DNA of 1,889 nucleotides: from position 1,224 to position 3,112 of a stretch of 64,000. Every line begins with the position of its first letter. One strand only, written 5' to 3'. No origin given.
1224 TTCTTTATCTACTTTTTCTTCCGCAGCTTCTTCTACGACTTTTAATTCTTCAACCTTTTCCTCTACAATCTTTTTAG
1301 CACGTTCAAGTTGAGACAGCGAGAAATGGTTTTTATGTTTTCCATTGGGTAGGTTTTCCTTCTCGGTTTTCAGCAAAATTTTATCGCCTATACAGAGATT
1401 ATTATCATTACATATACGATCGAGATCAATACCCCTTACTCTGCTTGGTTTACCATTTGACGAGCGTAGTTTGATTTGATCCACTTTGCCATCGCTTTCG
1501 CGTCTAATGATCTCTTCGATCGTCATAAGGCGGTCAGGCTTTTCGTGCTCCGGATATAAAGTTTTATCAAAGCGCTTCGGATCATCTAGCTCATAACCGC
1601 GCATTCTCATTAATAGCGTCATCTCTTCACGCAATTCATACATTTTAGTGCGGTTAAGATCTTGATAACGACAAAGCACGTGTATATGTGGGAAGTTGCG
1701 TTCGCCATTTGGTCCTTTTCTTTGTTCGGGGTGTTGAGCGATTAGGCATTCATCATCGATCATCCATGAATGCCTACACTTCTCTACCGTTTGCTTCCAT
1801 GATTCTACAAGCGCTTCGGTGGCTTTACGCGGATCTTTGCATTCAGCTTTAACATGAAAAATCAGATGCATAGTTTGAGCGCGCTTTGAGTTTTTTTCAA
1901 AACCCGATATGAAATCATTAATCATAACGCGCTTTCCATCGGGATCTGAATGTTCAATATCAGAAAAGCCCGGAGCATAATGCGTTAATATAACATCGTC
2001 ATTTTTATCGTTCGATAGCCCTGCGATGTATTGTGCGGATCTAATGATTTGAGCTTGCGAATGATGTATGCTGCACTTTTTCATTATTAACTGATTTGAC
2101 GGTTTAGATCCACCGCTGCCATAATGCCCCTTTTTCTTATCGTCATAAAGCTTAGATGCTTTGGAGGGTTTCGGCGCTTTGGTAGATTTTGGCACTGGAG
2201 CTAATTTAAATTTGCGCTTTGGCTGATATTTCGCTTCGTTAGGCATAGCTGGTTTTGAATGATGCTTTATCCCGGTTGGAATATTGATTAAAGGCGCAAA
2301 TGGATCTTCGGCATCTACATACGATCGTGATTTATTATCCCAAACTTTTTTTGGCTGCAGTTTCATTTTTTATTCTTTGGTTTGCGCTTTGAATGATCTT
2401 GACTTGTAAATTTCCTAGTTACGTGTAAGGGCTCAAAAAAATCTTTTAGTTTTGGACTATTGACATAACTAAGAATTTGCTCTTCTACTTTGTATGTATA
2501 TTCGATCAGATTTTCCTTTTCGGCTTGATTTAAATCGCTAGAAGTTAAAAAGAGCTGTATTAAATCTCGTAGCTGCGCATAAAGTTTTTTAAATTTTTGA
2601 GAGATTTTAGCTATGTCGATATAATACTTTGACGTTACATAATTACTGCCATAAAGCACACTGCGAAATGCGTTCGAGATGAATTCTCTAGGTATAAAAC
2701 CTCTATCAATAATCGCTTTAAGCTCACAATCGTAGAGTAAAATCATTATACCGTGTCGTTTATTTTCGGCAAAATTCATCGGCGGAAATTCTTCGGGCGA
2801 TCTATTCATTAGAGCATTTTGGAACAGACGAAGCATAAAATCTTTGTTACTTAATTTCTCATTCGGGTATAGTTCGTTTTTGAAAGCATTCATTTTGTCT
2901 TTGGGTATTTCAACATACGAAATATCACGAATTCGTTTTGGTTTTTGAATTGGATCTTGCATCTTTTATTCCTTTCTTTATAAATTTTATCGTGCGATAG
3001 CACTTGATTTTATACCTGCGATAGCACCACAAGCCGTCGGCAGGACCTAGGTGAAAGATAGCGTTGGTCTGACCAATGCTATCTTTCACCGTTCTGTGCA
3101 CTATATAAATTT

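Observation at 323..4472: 135-bp highly structured direct repeat bracketing a 4.0-kb primase-relaxase module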

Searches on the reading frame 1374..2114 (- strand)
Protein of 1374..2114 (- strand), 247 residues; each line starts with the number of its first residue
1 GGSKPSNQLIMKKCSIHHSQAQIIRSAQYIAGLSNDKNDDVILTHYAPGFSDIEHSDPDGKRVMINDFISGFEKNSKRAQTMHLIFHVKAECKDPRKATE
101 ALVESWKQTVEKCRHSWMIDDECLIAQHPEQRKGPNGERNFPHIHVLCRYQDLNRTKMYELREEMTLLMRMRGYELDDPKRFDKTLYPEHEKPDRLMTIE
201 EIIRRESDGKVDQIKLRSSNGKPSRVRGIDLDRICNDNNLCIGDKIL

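Call 60: find_homologous_proteins(query=A5, max_evalue=0.01)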
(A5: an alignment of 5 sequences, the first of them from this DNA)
Query A5 (5 sequences) (247 aa, profile of the alignment): 9 proteins with E <= 0.01 among 2362 candidates.
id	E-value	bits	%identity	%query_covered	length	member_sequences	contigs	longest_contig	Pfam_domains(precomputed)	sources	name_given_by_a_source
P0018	1.4e-116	406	55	98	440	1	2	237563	-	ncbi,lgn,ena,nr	nr:hypothetical protein [uncultured Campylobacter sp.]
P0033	4.4e-113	395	55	96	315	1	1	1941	-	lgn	-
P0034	4.8e-78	280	-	-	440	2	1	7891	-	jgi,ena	-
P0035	7.9e-76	273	55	61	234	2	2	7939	-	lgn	-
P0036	3.4e-33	133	-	-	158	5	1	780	-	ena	-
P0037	5.0e-33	133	-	-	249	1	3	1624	-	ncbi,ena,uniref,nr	ncbi:hypothetical protein [uncultured Campylobacter sp.]|uniref:hypothetical protein n=1 Tax=uncultu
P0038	8.1e-33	132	-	-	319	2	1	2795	-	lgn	-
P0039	3.7e-30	123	-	-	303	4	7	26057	-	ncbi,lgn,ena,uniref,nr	ncbi:hypothetical protein [uncultured Campylobacter sp.]|uniref:hypothetical protein n=1 Tax=uncultu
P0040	5.1e-26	110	-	-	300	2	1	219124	-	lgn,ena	-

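Call 85: find_encoding_contigs(protein=P0039, flank=8000, max_places=3)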
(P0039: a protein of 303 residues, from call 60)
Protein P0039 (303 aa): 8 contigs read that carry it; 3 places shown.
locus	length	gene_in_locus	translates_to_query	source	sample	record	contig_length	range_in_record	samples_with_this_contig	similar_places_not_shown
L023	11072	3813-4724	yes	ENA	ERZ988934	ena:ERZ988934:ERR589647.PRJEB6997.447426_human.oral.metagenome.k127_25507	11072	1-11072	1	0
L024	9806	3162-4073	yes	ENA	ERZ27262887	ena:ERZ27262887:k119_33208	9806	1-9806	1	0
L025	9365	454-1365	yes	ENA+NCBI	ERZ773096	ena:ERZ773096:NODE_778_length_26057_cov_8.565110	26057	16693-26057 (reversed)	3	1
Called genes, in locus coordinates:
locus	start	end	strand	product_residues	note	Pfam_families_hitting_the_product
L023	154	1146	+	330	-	PF04371:PAD_porph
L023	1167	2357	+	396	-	PF00795:CN_hydrolase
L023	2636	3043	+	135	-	PF07963:N_methyl (weak)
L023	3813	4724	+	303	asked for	-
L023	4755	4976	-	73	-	-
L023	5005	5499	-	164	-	-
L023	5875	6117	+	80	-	-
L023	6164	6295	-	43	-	-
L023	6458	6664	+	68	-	-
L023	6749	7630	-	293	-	PF22022:Phage_int_M, PF00589:Phage_integrase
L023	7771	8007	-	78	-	-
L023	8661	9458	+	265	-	PF02548:Pantoate_transf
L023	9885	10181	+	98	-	-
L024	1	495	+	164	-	?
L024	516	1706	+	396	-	PF00795:CN_hydrolase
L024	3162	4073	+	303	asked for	-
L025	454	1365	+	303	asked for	-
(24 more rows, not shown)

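Call 86: find_encoding_contigs(protein=P0040, flank=8000, max_places=2)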
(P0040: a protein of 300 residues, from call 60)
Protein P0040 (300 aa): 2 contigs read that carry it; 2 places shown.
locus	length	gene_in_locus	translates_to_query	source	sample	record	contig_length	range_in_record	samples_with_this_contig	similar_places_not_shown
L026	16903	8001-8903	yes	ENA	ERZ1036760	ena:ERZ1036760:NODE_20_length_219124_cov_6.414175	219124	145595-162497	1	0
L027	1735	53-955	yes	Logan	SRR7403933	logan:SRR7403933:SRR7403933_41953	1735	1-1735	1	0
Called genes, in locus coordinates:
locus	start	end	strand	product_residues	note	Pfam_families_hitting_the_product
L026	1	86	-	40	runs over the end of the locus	-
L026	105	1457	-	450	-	PF05840:Phage_GPA, PF23343:REP_ORF2-G2P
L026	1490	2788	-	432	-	-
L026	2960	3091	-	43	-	-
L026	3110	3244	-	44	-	-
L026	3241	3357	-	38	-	-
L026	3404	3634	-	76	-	-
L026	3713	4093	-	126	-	-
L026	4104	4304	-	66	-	-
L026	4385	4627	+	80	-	-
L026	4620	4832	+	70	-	-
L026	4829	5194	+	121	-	-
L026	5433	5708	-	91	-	PF21716:dnstrm_HI1420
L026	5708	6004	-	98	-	PF05973:Gp49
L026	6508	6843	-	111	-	PF13108:DUF3969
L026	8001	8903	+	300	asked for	-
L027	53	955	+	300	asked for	-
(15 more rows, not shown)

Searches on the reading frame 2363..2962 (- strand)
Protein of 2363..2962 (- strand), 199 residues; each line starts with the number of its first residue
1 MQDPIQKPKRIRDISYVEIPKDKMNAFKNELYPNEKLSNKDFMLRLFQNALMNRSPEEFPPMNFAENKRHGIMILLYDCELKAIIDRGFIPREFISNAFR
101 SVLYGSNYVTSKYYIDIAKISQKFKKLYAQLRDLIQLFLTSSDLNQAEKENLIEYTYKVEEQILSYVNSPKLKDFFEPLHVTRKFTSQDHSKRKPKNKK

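Call 11: search_protein_families(library=pfam, proteins=[window:2363-2962:-], max_evalue=0.01)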
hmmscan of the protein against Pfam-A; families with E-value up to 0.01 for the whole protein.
window:2363-2962:- (199 aa): 0 families

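Call 13: search_protein_families(library=phrogs, proteins=[window:2363-2962:-], max_evalue=0.01)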
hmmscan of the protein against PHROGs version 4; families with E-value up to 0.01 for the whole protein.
window:2363-2962:- (199 aa): 0 families

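Call 14: search_protein_families(library=ncbifam, proteins=[window:2363-2962:-], max_evalue=0.01)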
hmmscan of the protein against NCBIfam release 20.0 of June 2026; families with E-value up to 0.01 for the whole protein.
window:2363-2962:- (199 aa): 0 families

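Call 76: search_protein_families(library=pfam, proteins=[window:2363-2962:-], max_evalue=10)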
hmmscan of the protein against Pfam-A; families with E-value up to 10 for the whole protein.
window:2363-2962:- (199 aa): 1 family
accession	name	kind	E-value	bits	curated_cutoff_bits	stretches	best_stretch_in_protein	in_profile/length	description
PF20493.3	WD-like_fungi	-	0.24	11.7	22.5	1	139-191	49-101/199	Fungal WD-like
